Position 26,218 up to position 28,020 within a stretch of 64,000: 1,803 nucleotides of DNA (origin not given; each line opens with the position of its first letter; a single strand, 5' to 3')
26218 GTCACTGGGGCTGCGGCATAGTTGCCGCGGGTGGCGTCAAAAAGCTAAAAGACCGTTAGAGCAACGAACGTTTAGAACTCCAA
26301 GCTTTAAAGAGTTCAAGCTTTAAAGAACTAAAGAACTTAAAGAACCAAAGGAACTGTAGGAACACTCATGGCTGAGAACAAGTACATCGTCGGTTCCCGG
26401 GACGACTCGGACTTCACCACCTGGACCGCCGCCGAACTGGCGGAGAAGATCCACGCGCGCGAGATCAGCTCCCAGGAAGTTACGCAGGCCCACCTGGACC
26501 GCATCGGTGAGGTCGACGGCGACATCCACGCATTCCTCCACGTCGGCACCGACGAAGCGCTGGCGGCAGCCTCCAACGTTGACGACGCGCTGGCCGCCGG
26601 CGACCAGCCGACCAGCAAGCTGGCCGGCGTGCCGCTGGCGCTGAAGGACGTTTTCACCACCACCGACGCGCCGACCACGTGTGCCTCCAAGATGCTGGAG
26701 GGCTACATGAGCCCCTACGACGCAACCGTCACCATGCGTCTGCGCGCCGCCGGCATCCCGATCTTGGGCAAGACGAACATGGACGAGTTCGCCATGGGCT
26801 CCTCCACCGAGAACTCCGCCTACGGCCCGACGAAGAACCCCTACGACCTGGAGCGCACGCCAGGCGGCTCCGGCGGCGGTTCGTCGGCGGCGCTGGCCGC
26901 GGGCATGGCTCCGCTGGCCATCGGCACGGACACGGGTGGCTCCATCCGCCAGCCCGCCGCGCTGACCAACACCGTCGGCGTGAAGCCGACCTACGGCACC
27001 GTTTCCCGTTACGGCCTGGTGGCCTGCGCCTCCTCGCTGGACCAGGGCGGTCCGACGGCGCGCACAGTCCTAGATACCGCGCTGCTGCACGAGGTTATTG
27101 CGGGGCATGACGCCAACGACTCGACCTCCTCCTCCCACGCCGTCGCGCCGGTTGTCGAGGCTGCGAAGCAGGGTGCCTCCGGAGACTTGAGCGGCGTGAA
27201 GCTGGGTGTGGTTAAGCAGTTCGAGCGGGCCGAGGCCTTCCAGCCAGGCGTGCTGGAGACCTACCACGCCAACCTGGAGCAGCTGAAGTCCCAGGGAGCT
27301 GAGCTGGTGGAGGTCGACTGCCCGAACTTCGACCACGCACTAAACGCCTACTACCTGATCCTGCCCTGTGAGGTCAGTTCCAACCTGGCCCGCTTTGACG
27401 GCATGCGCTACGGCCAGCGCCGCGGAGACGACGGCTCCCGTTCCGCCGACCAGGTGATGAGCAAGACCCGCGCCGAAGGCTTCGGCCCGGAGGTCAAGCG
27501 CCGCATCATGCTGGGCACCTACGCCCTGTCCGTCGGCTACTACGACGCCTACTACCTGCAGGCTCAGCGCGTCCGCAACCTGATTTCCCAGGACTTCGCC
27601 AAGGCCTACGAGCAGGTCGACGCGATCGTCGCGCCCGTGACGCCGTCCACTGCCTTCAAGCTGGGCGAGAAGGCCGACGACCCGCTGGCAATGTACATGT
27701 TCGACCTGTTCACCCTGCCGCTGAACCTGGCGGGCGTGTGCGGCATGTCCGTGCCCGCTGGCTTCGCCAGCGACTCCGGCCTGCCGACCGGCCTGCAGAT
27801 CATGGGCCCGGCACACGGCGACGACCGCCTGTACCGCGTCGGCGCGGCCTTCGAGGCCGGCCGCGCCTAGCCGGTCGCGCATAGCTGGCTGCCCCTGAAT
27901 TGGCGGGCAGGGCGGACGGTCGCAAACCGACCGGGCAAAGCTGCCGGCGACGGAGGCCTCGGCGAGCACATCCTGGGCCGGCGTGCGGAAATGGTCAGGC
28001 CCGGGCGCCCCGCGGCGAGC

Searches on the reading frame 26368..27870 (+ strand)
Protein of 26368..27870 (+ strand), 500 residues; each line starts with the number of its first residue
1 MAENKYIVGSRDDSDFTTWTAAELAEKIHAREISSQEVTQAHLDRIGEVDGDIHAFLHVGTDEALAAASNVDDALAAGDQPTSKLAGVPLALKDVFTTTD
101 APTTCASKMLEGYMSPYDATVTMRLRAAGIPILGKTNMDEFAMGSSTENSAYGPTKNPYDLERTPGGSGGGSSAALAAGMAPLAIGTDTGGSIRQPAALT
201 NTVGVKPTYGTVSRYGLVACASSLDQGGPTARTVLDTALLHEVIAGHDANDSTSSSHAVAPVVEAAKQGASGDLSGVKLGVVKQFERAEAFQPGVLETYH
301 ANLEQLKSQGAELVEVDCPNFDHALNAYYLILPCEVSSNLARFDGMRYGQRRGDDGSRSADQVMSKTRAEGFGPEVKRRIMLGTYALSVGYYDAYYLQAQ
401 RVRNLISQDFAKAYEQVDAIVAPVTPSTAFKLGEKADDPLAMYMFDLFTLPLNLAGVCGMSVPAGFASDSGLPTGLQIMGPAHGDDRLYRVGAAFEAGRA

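Call 12: find_encoding_contigs(protein=window:26368-27870:+, flank=3000, max_places=6)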
Protein window:26368-27870:+ (500 aa): 2 contigs read that carry it; 1 place shown.
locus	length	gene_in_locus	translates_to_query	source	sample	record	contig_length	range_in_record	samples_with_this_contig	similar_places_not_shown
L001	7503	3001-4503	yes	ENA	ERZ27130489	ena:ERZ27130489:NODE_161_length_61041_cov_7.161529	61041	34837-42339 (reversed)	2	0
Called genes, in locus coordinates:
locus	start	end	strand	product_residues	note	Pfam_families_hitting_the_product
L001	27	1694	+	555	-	PF00291:PALP, PF00585:Thr_dehydrat_C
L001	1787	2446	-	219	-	-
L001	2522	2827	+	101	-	PF02686:GatC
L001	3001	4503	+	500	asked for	PF01425:Amidase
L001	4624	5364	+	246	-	PF00293:NUDIX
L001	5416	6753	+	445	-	PF00083:Sugar_tr, PF06609:TRI12 (weak), PF07690:MFS_1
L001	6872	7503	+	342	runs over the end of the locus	PF00365:PFK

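Call 13: find_related_loci(query=window:26368-27870:+, collection=genome_contigs, flank=2500)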
Query window:26368-27870:+ (500 aa) in genome_contigs; peptide patterns used: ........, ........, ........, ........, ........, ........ (x = any residue, [..] = any of these).
600 stretches matched a pattern (row limit reached: there are more); 599 encode a relative of the query (tblastn E <= 1e-3); the best 80 are kept; 80 distinct loci.
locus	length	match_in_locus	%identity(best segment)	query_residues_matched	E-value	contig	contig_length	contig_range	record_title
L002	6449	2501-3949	79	16-499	0e+0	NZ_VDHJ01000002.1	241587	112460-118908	Corynebacterium tapiri strain LMG 28165 Scaffold1_2, whole genome shotgun sequence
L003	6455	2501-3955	73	14-499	0e+0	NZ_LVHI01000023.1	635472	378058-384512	Rhodococcoides kyotonense strain KB10 scaffold3.1, whole genome shotgun sequence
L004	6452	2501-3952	71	15-499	0e+0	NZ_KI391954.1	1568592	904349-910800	Segniliparus rugosus ATCC BAA-974 acqcO-supercont2.2, whole genome shotgun sequence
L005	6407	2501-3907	74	31-499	0e+0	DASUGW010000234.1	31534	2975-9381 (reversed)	MAG TPA_asm: Mycobacterium sp. isolate SMAG_U1416 k141_300209, whole genome shotgun sequence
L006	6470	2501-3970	72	10-499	0e+0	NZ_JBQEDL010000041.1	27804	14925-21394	MAG: Gordonia sp. (in: high G+C Gram-positive bacteria) isolate AOP40_10SA_surf _bin _16 AOP40_10SA_surf.bin.16_41, whol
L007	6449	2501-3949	73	16-499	0e+0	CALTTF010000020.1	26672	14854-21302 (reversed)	MAG: uncultured Corynebacterium sp. isolate b1Qg9zm6TJ_bin.5.MAG genome assembly, contig: NODE_44_length_26672_cov_11.26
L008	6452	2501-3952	71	14-499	0e+0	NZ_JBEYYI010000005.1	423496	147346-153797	Nocardia sp. NPDC046763 NPDC046763_31_B8.ctg-0005, whole genome shotgun sequence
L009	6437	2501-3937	73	14-499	0e+0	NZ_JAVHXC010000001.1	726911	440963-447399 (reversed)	Dietzia sp. CH92 Scaffold1, whole genome shotgun sequence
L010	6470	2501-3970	73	9-499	0e+0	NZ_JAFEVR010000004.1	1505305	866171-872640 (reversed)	Mycolicibacterium sp. S2-37 Scaffold1_4, whole genome shotgun sequence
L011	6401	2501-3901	74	32-499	0e+0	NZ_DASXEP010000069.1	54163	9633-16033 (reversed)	MAG: Mycobacterium sp. isolate SMAG_U5115 k141_931018, whole genome shotgun sequence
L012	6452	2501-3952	71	14-499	0e+0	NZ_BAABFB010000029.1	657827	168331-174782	Rhodococcus olei strain JCM 32206 sequence029, whole genome shotgun sequence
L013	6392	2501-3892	73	31-499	0e+0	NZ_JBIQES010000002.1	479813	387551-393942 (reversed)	Dietzia sp. 179-F 9C3 NHS NODE_2_length_479813_cov_251.560371, whole genome shotgun sequence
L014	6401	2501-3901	73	32-499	0e+0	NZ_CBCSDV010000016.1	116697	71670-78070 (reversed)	Tsukamurella ocularis strain CIP111612T isolate CIP111612T NODE_0016, whole genome shotgun sequence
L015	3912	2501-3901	71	15-482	0e+0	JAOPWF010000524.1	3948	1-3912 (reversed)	MAG: Mycobacterium sp. isolate RYN_167 scaffold_2129926, whole genome shotgun sequence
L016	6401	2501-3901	73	31-499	0e+0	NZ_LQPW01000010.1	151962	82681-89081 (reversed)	Mycobacterium szulgai strain DSM 44166 contig_107, whole genome shotgun sequence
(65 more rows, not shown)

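Call 15: find_homologous_proteins(query=window:26368-27870:+, max_evalue=1e-100)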
Query window:26368-27870:+ (500 aa): 7994 proteins with E <= 1e-100 among 8000 candidates; the best 120 are listed.
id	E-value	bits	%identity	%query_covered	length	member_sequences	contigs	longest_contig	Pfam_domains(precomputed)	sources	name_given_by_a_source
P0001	0.0e+0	1104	99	100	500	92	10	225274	PF01425.27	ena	-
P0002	0.0e+0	1092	98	100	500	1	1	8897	PF01425.27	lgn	-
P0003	0.0e+0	1086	98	100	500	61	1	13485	PF01425.27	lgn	-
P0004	0.0e+0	1024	92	99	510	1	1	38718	PF01425.27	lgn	-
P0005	1.3e-297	1005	90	99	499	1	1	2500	PF01425.27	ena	-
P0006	4.6e-297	1003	90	100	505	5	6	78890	PF01425.27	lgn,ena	-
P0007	4.0e-296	1000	89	100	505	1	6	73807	PF01425.27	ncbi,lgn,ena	ncbi:Asp-tRNA(Asn)/Glu-tRNA(Gln) amidotransferase subunit GatA [Corynebacterium resistens]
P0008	7.5e-296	999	89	100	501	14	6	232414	PF01425.27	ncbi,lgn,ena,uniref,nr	ncbi:Asp-tRNA(Asn)/Glu-tRNA(Gln) amidotransferase subunit GatA [Corynebacterium falsenii]|uniref:Glu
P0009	3.0e-295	997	90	100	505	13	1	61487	PF01425.27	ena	-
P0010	1.4e-294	995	90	99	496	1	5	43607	PF01425.27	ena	-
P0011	4.9e-293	990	89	100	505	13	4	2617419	PF01425.27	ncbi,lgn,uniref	ncbi:Asp-tRNA(Asn)/Glu-tRNA(Gln) amidotransferase subunit GatA [Corynebacterium auriscanis]|uniref:A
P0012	7.4e-291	983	88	99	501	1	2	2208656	PF01425.27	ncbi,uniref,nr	ncbi:Asp-tRNA(Asn)/Glu-tRNA(Gln) amidotransferase subunit GatA [Corynebacterium anserum]|uniref:Glut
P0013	2.6e-290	981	89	99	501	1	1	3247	PF01425.27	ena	-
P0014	1.5e-289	978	87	100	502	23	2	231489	PF01425.27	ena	-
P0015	1.2e-288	975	87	99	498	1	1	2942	PF01425.27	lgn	-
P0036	1.9e-273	925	84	97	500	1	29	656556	PF01425.27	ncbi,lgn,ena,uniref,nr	ncbi:Asp-tRNA(Asn)/Glu-tRNA(Gln) amidotransferase subunit GatA [Corynebacterium bovis]|uniref:Glutam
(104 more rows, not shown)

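Call 16: find_encoding_contigs(protein=P0001, flank=2000, max_places=4)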
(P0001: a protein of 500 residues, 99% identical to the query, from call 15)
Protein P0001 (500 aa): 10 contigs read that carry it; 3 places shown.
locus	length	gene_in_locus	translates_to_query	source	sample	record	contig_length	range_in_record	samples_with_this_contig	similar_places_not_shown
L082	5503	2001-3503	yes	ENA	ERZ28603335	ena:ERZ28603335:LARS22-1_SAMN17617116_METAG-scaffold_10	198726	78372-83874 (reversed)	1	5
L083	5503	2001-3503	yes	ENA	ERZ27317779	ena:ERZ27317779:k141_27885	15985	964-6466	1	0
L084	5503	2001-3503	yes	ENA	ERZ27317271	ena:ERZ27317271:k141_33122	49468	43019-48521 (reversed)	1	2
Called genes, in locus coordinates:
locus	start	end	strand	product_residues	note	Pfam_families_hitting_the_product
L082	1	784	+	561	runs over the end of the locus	PF00291:PALP, PF00585:Thr_dehydrat_C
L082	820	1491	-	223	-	-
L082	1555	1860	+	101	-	PF02686:GatC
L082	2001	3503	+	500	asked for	PF01425:Amidase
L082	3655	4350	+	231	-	PF00293:NUDIX, PF14815:NUDIX_4 (faint)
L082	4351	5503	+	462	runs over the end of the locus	PF00083:Sugar_tr, PF07690:MFS_1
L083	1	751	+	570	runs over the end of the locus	?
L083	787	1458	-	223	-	-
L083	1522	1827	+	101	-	PF02686:GatC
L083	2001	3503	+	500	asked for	PF01425:Amidase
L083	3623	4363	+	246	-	PF00293:NUDIX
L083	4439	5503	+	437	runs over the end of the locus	PF00083:Sugar_tr, PF07690:MFS_1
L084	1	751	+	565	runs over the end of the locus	?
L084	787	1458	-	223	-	-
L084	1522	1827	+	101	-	PF02686:GatC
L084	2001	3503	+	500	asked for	PF01425:Amidase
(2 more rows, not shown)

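Call 17: find_encoding_contigs(protein=P0004, flank=2000, max_places=2)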
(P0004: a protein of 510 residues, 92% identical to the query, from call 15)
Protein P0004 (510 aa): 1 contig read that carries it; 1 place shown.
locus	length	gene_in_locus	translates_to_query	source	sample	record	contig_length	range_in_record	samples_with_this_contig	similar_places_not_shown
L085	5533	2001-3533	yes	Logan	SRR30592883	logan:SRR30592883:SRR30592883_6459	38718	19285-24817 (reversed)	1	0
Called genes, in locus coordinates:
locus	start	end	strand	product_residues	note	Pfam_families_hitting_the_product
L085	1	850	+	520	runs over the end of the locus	PF00291:PALP, PF00585:Thr_dehydrat_C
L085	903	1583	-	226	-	-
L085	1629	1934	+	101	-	PF02686:GatC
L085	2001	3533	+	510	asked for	PF01425:Amidase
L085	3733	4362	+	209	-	PF00293:NUDIX, PF14815:NUDIX_4 (faint)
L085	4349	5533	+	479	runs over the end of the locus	PF06779:MFS_4 (weak), PF06609:TRI12 (weak), PF00083:Sugar_tr, PF07690:MFS_1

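Call 18: find_encoding_contigs(protein=P0006, flank=2000, max_places=3)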
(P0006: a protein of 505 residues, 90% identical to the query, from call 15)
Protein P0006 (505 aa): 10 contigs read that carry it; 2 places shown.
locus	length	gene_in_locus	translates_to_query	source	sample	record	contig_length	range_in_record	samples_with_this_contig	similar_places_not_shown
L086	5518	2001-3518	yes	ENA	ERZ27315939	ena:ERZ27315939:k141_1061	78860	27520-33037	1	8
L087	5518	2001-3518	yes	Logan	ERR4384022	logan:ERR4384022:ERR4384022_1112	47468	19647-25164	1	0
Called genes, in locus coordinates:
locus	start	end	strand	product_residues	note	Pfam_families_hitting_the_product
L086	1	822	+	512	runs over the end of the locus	PF00291:PALP, PF00585:Thr_dehydrat_C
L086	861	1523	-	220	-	-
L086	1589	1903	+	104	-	PF02686:GatC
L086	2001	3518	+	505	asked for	PF01425:Amidase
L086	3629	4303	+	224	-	PF00293:NUDIX, PF14815:NUDIX_4 (faint)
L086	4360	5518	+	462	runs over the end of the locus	PF00083:Sugar_tr, PF06609:TRI12 (weak), PF07690:MFS_1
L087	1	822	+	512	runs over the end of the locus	PF00291:PALP, PF00585:Thr_dehydrat_C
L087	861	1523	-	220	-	-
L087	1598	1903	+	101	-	PF02686:GatC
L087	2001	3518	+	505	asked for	PF01425:Amidase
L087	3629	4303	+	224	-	PF00293:NUDIX, PF14815:NUDIX_4 (faint)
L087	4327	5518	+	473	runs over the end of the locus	PF06609:TRI12, PF00083:Sugar_tr, PF07690:MFS_1, PF03209:PUCC (faint)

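Call 19: find_encoding_contigs(protein=P0007, flank=2000, max_places=2)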
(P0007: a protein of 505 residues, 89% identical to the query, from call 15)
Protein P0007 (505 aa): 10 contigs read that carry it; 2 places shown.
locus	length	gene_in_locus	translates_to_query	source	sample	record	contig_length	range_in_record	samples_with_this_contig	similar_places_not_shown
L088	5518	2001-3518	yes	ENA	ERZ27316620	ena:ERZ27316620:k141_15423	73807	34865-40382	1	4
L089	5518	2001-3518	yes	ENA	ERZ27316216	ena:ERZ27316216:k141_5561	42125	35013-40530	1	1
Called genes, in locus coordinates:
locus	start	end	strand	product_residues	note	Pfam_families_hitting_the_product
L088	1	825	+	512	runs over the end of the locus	PF00291:PALP, PF00585:Thr_dehydrat_C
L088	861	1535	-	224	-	-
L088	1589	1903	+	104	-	PF02686:GatC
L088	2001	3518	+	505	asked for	PF01425:Amidase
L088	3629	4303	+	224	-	PF00293:NUDIX, PF14815:NUDIX_4 (faint)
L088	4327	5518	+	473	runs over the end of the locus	PF06609:TRI12, PF00083:Sugar_tr, PF07690:MFS_1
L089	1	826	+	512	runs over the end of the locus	PF00291:PALP, PF00585:Thr_dehydrat_C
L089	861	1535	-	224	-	-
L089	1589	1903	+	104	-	PF02686:GatC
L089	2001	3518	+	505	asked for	PF01425:Amidase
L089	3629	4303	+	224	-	PF00293:NUDIX, PF14815:NUDIX_4 (faint)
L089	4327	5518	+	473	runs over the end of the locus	PF06609:TRI12, PF00083:Sugar_tr, PF07690:MFS_1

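Call 20: find_encoding_contigs(protein=P0008, flank=2000, max_places=2)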
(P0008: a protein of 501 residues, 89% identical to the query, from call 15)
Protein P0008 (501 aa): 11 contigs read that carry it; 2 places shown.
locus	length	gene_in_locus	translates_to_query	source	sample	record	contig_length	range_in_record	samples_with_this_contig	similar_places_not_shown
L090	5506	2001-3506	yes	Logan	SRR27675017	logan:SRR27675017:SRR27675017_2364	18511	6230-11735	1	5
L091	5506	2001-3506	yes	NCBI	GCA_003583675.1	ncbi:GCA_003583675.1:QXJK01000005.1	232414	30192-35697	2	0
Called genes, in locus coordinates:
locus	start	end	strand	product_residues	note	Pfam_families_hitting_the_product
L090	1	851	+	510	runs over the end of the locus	PF00291:PALP, PF00585:Thr_dehydrat_C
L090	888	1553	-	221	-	-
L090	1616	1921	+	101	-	PF02686:GatC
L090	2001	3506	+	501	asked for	PF01425:Amidase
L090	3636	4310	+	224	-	PF00293:NUDIX, PF14815:NUDIX_4 (faint)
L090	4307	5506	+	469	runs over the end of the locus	PF07690:MFS_1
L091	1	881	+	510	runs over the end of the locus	PF00291:PALP, PF00585:Thr_dehydrat_C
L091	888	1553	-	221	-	-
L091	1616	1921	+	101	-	PF02686:GatC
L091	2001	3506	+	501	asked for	PF01425:Amidase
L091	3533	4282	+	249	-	PF00293:NUDIX, PF14815:NUDIX_4 (faint)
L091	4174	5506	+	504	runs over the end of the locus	PF07690:MFS_1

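Call 31: find_encoding_contigs(protein=P0003, flank=2000, max_places=3)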
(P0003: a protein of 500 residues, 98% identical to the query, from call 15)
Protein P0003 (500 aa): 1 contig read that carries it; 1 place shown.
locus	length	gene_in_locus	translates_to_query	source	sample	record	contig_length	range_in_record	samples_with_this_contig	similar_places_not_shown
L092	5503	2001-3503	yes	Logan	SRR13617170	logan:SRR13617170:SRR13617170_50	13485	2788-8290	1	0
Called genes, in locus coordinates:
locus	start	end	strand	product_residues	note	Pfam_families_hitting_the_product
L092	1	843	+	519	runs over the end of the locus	PF00291:PALP, PF00585:Thr_dehydrat_C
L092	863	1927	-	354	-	-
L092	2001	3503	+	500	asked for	PF01425:Amidase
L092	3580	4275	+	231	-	PF00293:NUDIX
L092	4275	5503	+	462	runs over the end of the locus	PF06609:TRI12 (weak), PF00083:Sugar_tr, PF07690:MFS_1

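Call 32: find_encoding_contigs(protein=P0011, flank=2000, max_places=1)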
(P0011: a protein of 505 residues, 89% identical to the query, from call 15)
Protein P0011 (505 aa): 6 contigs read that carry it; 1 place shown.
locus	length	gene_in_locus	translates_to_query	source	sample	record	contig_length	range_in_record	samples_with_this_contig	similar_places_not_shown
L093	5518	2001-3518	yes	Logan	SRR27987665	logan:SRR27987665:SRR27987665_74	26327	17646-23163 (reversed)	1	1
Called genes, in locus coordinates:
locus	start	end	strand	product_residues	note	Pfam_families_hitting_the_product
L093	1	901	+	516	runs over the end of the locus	PF00291:PALP, PF00585:Thr_dehydrat_C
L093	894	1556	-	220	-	-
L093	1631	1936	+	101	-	PF02686:GatC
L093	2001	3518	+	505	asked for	PF01425:Amidase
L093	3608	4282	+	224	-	PF00293:NUDIX, PF14815:NUDIX_4 (faint)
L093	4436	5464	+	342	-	PF00365:PFK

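Call 33: find_encoding_contigs(protein=P0012, flank=2000, max_places=1)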
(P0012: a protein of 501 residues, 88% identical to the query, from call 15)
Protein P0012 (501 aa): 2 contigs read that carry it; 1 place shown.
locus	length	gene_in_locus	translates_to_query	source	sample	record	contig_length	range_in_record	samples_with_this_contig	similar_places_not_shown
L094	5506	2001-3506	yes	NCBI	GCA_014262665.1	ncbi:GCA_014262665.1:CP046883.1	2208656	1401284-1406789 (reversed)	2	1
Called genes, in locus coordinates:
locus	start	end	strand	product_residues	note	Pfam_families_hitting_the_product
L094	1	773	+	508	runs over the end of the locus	PF00291:PALP, PF00585:Thr_dehydrat_C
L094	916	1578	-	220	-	-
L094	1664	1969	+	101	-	PF02686:GatC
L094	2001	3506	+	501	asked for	PF01425:Amidase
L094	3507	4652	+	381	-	-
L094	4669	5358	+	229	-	PF00293:NUDIX, PF14815:NUDIX_4 (faint)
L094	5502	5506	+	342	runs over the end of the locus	PF00365:PFK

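Call 34: find_encoding_contigs(protein=P0036, flank=2000, max_places=1)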
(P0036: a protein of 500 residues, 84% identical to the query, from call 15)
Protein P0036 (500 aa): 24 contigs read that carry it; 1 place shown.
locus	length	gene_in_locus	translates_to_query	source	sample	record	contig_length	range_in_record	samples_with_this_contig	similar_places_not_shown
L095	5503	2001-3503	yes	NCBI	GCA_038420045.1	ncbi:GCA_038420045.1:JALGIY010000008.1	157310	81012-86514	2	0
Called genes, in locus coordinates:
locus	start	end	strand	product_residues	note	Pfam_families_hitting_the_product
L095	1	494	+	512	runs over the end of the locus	PF00291:PALP, PF00585:Thr_dehydrat_C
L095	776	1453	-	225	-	-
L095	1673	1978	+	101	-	PF02686:GatC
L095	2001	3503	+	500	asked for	PF01425:Amidase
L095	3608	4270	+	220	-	PF00293:NUDIX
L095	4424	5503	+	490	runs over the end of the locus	PF06609:TRI12, PF06779:MFS_4 (weak), PF00083:Sugar_tr, PF05977:MFS_3 (weak), PF07690:MFS_1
